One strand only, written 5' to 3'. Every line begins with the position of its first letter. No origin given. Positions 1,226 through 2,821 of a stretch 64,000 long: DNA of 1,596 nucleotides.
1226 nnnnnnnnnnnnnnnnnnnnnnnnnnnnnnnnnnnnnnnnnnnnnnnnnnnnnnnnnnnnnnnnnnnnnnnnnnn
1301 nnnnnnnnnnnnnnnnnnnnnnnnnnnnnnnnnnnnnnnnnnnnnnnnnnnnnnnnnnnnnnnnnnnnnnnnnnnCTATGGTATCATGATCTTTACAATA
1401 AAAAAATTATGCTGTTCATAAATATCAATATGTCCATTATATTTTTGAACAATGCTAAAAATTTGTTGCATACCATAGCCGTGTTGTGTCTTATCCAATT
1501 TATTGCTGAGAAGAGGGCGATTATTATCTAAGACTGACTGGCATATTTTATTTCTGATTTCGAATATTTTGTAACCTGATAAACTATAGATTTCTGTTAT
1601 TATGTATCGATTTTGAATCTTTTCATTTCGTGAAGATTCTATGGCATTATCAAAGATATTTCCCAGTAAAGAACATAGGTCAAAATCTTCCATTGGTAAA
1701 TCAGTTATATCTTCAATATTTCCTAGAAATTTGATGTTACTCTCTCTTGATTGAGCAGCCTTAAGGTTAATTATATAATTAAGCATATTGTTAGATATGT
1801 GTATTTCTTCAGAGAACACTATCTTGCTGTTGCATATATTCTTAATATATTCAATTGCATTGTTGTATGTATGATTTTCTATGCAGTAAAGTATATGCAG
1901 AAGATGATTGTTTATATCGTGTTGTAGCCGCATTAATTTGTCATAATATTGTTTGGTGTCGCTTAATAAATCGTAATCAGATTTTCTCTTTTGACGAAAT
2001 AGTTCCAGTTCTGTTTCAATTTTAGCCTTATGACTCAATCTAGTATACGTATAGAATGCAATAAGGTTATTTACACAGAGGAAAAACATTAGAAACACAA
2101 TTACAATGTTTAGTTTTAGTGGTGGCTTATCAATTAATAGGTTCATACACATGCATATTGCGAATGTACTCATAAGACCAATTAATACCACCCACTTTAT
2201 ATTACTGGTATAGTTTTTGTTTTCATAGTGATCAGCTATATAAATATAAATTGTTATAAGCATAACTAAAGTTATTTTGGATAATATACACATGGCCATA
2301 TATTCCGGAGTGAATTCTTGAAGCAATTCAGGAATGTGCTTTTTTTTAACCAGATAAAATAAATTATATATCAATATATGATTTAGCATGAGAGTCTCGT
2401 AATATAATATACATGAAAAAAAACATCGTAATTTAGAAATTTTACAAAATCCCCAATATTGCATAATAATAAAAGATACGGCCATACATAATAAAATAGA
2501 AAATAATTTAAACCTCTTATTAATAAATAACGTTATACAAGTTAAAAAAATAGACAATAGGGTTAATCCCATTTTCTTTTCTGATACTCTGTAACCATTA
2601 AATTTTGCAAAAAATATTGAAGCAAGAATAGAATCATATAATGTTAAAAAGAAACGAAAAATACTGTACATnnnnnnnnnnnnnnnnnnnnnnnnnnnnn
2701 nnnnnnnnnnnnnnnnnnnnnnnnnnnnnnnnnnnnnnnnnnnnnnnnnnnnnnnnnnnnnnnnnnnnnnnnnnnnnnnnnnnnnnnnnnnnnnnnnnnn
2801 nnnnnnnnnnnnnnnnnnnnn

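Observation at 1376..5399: Agr-like regulatory module without AgrB/AgrD, with phased direct repeats abutting the biosynthetic promoter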

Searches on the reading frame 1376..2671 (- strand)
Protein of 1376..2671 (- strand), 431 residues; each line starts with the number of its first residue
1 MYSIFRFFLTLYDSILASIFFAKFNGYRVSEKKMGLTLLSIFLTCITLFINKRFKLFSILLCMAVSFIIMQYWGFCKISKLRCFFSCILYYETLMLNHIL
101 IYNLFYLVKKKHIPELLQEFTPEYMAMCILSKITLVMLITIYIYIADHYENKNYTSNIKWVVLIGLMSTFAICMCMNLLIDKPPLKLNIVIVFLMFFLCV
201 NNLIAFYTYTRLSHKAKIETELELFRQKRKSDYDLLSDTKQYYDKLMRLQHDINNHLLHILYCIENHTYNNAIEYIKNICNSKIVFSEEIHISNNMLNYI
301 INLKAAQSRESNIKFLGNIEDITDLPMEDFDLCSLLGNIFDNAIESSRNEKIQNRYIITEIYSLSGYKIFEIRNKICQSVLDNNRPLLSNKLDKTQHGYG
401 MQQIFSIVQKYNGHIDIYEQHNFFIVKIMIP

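Call 3: search_protein_families(library=pfam, proteins=[window:1376-2671:-], max_evalue=0.01)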
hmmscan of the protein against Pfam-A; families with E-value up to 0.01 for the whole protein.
window:1376-2671:- (431 aa): 1 family
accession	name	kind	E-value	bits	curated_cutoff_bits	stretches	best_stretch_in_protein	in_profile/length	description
PF14501.12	HATPase_c_5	-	5.9e-20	71.5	22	1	327-431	1-102/102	GHKL domain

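Call 31: find_homologous_proteins(query=window:1376-2671:-, max_evalue=0.00001)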
Query window:1376-2671:- (431 aa): 255 proteins with E <= 0.00001 among 3491 candidates; the best 120 are listed.
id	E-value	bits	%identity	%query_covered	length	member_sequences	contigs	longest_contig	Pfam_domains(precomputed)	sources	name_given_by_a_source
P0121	5.2e-280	946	100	100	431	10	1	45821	PF14501.13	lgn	-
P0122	9.6e-132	458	51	100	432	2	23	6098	PF14501.13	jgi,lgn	jgi:two-component system sensor histidine kinase AgrC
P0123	6.9e-95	337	44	100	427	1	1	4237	PF14501.13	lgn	-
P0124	2.9e-87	312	39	100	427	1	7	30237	PF14689.12,PF14501.13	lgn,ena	-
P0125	8.3e-86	307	38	100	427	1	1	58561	PF14689.12,PF14501.13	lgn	-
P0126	1.4e-83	299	39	100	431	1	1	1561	PF14689.12,PF14501.13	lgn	-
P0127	3.4e-83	298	38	100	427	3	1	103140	PF14689.12,PF14501.13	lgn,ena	-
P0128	1.4e-69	253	37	100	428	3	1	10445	PF14501.13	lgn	-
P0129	3.4e-66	242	37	99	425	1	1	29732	PF14689.12,PF14501.13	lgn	-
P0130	4.5e-66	242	35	99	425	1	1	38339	PF14689.12,PF14501.13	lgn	-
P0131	2.3e-57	213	43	57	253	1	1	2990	PF14689.12,PF14501.13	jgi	-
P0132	2.2e-27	114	26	81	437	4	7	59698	PF02518.32,PF14501.13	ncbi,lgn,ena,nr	ncbi:MAG: GHKL domain-containing protein [Ruminiclostridium sp.]|nr:GHKL domain-containing protein [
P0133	1.6e-26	111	30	63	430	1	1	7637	PF14501.13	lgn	-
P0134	9.5e-26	109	30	63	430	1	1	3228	PF14501.13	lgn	-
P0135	2.2e-25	108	30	51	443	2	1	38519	PF14501.13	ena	-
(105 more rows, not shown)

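Call 32: find_encoding_contigs(protein=P0122, flank=6000, max_places=3)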
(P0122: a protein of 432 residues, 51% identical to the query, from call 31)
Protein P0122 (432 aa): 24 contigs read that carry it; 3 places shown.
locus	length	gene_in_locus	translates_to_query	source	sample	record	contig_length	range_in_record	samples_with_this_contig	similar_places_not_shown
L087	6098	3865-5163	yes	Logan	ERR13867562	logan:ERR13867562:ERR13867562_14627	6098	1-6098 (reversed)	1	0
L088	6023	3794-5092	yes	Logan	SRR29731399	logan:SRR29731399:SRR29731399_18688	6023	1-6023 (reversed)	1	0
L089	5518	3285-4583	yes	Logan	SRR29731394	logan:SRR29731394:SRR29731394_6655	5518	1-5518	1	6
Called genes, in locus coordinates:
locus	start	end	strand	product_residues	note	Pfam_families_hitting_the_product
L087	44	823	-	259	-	PF01869:BcrAD_BadFG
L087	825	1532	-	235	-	PF06050:HGD-D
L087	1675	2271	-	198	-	PF06831:H2TH, PF06827:zf-FPG_IleRS (weak)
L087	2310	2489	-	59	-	-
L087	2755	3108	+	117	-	PF04545:Sigma70_r4 (faint), PF12844:HTH_19, PF13560:HTH_31 (weak), PF13744:HTH_37 (weak), PF01381:HTH_3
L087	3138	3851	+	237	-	PF00072:Response_reg, PF04397:LytTR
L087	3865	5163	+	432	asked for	PF14501:HATPase_c_5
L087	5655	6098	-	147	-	?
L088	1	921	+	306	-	?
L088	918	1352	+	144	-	-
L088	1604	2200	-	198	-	PF06831:H2TH, PF06827:zf-FPG_IleRS (weak)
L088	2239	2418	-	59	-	-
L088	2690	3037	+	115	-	PF01381:HTH_3, PF04545:Sigma70_r4 (faint), PF12844:HTH_19, PF13560:HTH_31 (weak), PF13744:HTH_37 (weak)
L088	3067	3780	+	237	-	PF00072:Response_reg, PF04397:LytTR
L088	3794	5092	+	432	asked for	PF14501:HATPase_c_5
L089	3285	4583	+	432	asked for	PF14501:HATPase_c_5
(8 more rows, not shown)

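Call 33: find_encoding_contigs(protein=P0127, flank=8000, max_places=2)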
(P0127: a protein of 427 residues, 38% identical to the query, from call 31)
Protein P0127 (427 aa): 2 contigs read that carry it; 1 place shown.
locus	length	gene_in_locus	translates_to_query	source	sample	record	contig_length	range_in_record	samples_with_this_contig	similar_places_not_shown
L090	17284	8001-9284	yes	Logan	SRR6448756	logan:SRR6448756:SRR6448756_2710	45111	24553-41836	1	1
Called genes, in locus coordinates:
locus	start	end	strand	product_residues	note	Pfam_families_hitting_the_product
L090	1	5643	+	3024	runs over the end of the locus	PF00668:Condensation, PF00501:AMP-binding, PF13193:AMP-binding_C (faint), PF00550:PP-binding, PF00668:Condensation, PF00501:AMP-binding, PF00550:PP-binding, PF00668:Condensation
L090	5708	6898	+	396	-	PF00465:Fe-ADH, PF13685:Fe-ADH_2, PF25137:ADH_Fe_C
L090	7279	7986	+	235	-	PF00072:Response_reg, PF04397:LytTR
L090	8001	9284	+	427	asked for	PF14689:SPOB_a (faint), PF14501:HATPase_c_5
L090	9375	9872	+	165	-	PF04647:AgrB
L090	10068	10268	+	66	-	-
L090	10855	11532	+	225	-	PF23023:Anti-Pycsar_Apyc1 (faint), PF00753:Lactamase_B, PF12706:Lactamase_B_2 (weak)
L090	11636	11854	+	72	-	-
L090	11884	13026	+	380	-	PF01554:MatE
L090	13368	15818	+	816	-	PF00005:ABC_tran (faint), PF02463:SMC_N (faint), PF20703:nSTAND1 (faint)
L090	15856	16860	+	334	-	PF00144:Beta-lactamase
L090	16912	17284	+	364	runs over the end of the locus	PF00698:Acyl_transf_1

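Call 34: find_encoding_contigs(protein=P0125, flank=8000, max_places=2)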
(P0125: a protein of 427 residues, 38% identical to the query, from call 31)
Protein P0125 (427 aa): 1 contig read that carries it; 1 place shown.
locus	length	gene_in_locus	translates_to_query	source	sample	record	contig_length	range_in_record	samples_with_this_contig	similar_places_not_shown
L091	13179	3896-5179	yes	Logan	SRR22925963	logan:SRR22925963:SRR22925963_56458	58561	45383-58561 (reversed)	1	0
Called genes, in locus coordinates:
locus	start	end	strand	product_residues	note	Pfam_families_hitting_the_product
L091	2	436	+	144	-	?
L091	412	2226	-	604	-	PF05960:DUF885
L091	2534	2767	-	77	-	-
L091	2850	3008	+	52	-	-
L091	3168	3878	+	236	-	PF00072:Response_reg, PF04397:LytTR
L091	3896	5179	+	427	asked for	PF14689:SPOB_a (weak), PF14501:HATPase_c_5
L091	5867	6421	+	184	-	PF02357:NusG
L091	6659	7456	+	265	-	PF01039:Carboxyl_trans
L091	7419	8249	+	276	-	PF01039:Carboxyl_trans, PF03255:ACCA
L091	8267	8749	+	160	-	PF00364:Biotin_lipoyl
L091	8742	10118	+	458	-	PF00289:Biotin_carb_N, PF14397:ATPgrasp_ST (faint), PF02222:ATP-grasp, PF02786:CPSase_L_D2, PF07478:Dala_Dala_lig_C, PF02655:ATP-grasp_3 (weak), PF02785:Biotin_carb_C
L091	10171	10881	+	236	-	PF00753:Lactamase_B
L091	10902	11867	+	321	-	PF00698:Acyl_transf_1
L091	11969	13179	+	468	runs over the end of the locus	PF01554:MatE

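Call 42: find_encoding_contigs(protein=P0123, flank=6000, max_places=2)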
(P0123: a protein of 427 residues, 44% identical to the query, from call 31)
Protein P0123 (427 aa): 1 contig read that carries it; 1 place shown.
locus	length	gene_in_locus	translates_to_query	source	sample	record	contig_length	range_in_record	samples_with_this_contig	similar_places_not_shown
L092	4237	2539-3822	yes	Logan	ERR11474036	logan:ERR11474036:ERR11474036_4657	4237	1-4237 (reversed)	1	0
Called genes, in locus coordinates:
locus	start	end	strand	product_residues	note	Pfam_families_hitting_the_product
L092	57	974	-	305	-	PF00005:ABC_tran, PF13304:AAA_21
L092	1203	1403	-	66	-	-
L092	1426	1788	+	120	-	PF12844:HTH_19, PF13413:HTH_25 (faint), PF13560:HTH_31, PF01381:HTH_3, PF04545:Sigma70_r4 (weak)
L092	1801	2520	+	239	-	PF00072:Response_reg, PF04397:LytTR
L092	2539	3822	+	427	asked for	PF14501:HATPase_c_5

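Call 43: find_encoding_contigs(protein=P0124, flank=8000, max_places=3)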
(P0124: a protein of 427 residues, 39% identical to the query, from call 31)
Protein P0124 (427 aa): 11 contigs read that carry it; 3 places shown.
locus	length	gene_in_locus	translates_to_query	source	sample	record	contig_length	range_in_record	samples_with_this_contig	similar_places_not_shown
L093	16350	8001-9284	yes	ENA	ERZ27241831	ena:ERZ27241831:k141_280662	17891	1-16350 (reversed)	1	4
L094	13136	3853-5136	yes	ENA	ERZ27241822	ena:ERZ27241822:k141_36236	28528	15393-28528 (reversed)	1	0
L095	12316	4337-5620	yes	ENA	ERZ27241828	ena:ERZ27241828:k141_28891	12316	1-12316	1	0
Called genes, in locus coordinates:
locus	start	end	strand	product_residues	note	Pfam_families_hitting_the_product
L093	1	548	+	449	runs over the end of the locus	PF00672:HAMP (weak), PF00512:HisKA, PF02518:HATPase_c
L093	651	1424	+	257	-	-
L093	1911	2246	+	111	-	PF13817:DDE_Tnp_IS66_C (weak)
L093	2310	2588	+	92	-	PF18824:LPD11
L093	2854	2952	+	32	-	-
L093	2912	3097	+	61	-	-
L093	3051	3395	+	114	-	PF18941:DUF5688 (faint)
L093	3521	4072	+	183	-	PF18941:DUF5688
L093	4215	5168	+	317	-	PF18941:DUF5688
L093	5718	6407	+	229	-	PF22624:AASDHPPT_N, PF01648:ACPS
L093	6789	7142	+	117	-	PF12844:HTH_19, PF13560:HTH_31 (weak), PF01381:HTH_3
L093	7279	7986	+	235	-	PF00072:Response_reg, PF04397:LytTR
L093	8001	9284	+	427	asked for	PF14689:SPOB_a (weak), PF14501:HATPase_c_5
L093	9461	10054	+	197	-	PF04647:AgrB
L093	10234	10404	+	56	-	-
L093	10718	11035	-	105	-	-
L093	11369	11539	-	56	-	-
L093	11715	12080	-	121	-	-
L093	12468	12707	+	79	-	-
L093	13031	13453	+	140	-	-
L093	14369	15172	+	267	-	-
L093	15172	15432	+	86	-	PF00550:PP-binding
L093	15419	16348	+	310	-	?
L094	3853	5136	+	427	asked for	PF14689:SPOB_a (weak), PF14501:HATPase_c_5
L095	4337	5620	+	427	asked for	PF14689:SPOB_a (weak), PF14501:HATPase_c_5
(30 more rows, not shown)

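Call 44: find_encoding_contigs(protein=P0129, flank=8000, max_places=2)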
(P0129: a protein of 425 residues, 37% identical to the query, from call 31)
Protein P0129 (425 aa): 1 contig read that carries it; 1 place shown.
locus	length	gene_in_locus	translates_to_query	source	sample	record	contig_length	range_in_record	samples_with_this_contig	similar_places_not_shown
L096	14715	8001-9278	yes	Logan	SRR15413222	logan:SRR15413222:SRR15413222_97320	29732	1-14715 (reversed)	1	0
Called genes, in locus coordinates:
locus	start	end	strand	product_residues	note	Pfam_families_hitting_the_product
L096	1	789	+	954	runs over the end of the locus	PF00109:ketoacyl-synt, PF00108:Thiolase_N (faint), PF02801:Ketoacyl-synt_C, PF16197:KAsynt_C_assoc, PF22336:RhiE-like_linker, PF22621:CurL-like_PKS_C, PF00698:Acyl_transf_1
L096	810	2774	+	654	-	PF00550:PP-binding, PF00202:Aminotran_3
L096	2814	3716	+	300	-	PF00698:Acyl_transf_1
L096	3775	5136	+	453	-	PF00501:AMP-binding, PF14535:AMP-binding_C_2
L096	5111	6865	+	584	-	PF01855:POR_N, PF02775:TPP_enzyme_C, PF00037:Fer4 (weak), PF12837:Fer4_6 (weak)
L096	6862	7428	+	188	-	PF01558:POR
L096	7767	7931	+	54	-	-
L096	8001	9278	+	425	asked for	PF14689:SPOB_a (weak), PF14501:HATPase_c_5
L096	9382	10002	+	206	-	PF04647:AgrB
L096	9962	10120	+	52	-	-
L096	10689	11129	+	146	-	PF00364:Biotin_lipoyl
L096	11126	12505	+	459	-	PF00289:Biotin_carb_N, PF02222:ATP-grasp, PF02655:ATP-grasp_3 (weak), PF02786:CPSase_L_D2, PF07478:Dala_Dala_lig_C, PF02785:Biotin_carb_C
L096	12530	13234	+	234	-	PF22624:AASDHPPT_N, PF01648:ACPS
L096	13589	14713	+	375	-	?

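Call 59: find_related_loci(query=A3, collection=metagenome_contigs, flank=6000)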
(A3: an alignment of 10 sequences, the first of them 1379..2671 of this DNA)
Query A3 (431 aa) in metagenome_contigs; peptide patterns used: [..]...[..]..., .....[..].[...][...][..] (x = any residue, [..] = any of these).
460 stretches matched a pattern; 299 encode a relative of the query (tblastn E <= 1e-3); the best 80 are kept; 79 distinct loci.
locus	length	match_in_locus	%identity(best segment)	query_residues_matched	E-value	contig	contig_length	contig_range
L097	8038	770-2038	50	1-424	3e-132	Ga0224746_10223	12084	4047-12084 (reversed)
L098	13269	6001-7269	39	1-431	3e-92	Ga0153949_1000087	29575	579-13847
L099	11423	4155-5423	39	1-431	3e-92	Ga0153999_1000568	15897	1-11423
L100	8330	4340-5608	39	1-431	2e-92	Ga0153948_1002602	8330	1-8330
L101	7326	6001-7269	39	1-431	2e-92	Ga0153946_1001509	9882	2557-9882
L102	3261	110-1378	39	1-431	6e-94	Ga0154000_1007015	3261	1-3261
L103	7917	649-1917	39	1-431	1e-91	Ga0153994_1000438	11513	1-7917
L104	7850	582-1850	39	1-431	3e-91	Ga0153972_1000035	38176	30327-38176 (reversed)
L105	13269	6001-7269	38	1-431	1e-90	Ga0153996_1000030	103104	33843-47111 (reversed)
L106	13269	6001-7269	39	1-431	1e-85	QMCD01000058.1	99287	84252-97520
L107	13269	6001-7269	39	1-431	9e-91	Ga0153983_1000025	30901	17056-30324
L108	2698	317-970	35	212-431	6e-32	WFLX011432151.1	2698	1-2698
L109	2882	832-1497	32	209-431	5e-30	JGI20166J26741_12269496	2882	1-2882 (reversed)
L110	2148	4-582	35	237-431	8e-30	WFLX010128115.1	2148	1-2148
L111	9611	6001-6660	32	212-431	8e-28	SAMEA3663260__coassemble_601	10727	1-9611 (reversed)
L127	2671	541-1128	31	248-431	6e-26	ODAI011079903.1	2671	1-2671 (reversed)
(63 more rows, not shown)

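Call 77: search_protein_families(library=ncbifam, proteins=[window:1376-2671:-], max_evalue=0.00001)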
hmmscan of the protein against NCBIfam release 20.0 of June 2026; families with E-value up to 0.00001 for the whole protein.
window:1376-2671:- (431 aa): 0 families
